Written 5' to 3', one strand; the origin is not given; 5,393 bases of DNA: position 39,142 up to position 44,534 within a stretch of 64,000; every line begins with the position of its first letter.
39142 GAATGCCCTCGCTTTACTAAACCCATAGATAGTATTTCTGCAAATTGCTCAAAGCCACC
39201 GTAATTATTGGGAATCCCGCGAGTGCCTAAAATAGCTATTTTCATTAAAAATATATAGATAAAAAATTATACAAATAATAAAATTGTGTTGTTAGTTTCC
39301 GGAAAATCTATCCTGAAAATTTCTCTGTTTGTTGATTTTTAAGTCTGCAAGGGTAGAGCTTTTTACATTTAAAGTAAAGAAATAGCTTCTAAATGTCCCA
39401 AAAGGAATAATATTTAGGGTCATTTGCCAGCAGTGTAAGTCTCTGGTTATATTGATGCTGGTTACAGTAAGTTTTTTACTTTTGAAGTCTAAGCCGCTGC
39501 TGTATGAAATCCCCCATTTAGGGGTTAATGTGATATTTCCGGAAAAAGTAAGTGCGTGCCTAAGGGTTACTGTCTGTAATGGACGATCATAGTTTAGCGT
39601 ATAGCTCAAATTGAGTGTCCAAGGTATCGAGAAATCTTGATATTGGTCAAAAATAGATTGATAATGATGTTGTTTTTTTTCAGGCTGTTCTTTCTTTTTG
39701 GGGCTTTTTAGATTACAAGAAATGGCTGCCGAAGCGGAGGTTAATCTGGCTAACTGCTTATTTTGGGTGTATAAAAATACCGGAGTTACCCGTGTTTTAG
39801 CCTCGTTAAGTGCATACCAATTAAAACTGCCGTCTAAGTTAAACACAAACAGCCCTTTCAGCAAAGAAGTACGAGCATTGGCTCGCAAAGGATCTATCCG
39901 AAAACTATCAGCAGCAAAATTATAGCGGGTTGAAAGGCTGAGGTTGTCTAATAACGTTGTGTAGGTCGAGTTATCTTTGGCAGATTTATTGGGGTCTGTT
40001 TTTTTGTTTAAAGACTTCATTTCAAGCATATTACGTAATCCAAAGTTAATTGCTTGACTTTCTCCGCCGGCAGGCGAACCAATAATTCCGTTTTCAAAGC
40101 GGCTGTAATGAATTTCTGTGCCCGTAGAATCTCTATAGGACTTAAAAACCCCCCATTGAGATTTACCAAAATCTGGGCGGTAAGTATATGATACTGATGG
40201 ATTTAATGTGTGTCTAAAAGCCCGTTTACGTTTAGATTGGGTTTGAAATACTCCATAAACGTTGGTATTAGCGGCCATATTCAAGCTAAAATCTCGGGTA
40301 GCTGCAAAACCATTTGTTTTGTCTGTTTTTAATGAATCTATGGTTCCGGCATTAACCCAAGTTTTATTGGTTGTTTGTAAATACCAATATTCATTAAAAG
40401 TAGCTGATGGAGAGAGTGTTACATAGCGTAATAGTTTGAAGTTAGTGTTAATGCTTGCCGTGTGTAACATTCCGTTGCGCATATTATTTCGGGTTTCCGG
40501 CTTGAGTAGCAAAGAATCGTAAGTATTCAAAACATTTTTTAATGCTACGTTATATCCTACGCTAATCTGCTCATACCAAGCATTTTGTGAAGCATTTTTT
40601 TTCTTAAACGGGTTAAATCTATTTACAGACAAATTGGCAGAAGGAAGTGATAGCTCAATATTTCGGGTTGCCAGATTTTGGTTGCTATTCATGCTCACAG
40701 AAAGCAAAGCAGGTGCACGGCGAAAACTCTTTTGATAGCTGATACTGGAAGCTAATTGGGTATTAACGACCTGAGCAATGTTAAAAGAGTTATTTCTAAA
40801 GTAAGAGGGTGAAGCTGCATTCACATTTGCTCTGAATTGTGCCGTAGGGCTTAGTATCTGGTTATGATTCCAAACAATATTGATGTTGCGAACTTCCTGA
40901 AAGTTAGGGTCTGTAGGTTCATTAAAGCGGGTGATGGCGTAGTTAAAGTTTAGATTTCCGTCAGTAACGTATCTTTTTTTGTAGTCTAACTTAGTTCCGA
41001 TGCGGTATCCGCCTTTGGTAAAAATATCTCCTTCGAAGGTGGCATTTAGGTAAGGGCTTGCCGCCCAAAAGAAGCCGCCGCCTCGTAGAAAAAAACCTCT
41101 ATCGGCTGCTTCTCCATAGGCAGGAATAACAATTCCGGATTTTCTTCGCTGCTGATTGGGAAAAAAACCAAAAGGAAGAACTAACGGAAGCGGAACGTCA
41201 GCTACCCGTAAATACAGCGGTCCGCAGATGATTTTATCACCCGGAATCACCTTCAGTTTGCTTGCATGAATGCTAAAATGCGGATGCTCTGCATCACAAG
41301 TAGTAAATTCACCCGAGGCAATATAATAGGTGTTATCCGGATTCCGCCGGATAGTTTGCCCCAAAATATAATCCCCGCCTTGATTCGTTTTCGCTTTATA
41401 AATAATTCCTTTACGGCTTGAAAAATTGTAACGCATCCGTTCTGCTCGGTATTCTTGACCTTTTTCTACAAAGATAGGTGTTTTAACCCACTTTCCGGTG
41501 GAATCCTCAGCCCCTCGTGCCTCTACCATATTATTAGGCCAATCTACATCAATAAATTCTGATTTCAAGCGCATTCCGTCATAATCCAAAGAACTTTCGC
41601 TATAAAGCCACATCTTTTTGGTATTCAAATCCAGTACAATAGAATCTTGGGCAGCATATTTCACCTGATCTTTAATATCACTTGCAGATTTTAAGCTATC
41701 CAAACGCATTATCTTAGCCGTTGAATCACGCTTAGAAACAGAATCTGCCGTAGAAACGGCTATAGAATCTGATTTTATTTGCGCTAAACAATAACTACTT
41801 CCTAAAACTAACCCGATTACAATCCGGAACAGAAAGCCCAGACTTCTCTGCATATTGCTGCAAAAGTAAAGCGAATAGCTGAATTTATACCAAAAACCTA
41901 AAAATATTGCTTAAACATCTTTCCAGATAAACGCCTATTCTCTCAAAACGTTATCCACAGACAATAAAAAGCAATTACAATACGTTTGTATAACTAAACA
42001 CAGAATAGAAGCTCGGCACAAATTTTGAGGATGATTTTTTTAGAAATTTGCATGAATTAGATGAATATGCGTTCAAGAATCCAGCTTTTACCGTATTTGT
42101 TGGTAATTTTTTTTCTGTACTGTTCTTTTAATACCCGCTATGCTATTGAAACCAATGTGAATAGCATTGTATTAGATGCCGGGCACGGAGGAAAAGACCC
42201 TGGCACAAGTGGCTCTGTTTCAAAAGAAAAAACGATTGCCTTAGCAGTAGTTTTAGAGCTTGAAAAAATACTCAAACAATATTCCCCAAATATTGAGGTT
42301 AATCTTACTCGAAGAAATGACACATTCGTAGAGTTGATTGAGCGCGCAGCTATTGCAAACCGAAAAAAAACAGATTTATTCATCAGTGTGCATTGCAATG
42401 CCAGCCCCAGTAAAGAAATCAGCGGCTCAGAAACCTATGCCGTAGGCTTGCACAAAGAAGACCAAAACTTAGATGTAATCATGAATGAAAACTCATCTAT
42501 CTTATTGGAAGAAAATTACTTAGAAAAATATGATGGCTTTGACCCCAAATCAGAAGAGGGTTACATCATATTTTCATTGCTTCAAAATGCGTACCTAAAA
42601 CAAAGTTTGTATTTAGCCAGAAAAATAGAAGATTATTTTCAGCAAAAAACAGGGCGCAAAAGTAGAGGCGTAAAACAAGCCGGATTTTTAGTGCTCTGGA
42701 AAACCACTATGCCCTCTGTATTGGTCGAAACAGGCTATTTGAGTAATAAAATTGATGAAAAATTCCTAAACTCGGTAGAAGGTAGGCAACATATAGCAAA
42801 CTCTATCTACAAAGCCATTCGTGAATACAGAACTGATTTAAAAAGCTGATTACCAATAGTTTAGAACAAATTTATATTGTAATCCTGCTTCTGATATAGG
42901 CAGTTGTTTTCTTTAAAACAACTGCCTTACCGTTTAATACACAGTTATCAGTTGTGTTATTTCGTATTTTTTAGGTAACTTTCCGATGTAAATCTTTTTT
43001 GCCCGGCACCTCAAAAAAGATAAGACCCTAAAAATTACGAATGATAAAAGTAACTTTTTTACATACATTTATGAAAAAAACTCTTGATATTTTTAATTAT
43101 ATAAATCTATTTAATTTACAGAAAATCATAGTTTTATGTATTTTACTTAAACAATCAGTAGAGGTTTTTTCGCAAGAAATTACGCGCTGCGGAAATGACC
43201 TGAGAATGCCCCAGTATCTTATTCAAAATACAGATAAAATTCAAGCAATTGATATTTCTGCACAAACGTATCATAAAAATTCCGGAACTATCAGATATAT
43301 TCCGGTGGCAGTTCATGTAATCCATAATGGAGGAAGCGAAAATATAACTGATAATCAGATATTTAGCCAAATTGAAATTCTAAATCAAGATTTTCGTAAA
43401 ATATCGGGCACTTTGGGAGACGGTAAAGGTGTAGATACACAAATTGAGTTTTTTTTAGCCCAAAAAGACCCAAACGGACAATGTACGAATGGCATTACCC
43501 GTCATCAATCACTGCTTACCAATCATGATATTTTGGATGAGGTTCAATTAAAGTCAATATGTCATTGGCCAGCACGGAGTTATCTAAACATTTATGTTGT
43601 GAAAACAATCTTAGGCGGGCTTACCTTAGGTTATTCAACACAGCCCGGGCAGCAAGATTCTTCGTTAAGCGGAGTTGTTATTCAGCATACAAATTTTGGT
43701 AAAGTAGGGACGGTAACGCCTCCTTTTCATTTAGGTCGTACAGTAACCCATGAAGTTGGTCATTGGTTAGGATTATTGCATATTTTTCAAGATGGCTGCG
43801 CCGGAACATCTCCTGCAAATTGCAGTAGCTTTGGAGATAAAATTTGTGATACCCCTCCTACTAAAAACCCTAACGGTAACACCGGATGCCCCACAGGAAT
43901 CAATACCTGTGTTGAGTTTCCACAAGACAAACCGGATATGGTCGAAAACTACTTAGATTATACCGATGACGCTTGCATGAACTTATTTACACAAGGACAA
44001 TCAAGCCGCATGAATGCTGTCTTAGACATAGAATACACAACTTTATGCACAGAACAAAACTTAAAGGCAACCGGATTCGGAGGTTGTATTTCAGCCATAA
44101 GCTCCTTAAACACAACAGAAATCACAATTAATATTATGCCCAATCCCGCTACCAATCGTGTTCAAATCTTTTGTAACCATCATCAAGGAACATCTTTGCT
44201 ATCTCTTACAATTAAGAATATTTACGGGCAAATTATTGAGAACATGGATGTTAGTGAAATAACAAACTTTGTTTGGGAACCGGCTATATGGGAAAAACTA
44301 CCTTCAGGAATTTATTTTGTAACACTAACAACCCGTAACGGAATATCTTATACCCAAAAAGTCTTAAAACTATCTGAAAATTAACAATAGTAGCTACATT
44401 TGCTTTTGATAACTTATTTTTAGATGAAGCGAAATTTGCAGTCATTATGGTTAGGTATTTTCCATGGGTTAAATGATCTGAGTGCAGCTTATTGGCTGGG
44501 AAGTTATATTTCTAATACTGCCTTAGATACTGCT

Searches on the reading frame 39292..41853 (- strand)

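Call 115: search_protein_families(library=pfam, proteins=[window:39292-41853:-], max_evalue=0.00001)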
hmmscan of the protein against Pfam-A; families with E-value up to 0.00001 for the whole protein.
window:39292-41853:- (853 aa): 1 family
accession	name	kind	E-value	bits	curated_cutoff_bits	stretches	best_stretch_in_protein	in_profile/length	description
PF19838.5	LptD_2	-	1.6e-148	495.7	22.5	1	208-680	1-464/464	LptD protein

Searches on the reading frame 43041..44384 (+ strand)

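Call 115: search_protein_families(library=pfam, proteins=[window:43041-44384:+], max_evalue=0.00001)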
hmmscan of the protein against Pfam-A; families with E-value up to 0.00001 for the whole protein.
window:43041-44384:+ (447 aa): 2 families
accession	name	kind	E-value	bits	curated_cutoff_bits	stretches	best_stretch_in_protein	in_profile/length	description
PF05572.19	Peptidase_M43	-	3.8e-18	66.3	23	1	175-329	11-152/152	Pregnancy-associated plasma protein-A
PF18962.6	Por_Secre_tail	-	3.1e-07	31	27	1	365-441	1-73/75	Secretion system C-terminal sorting domain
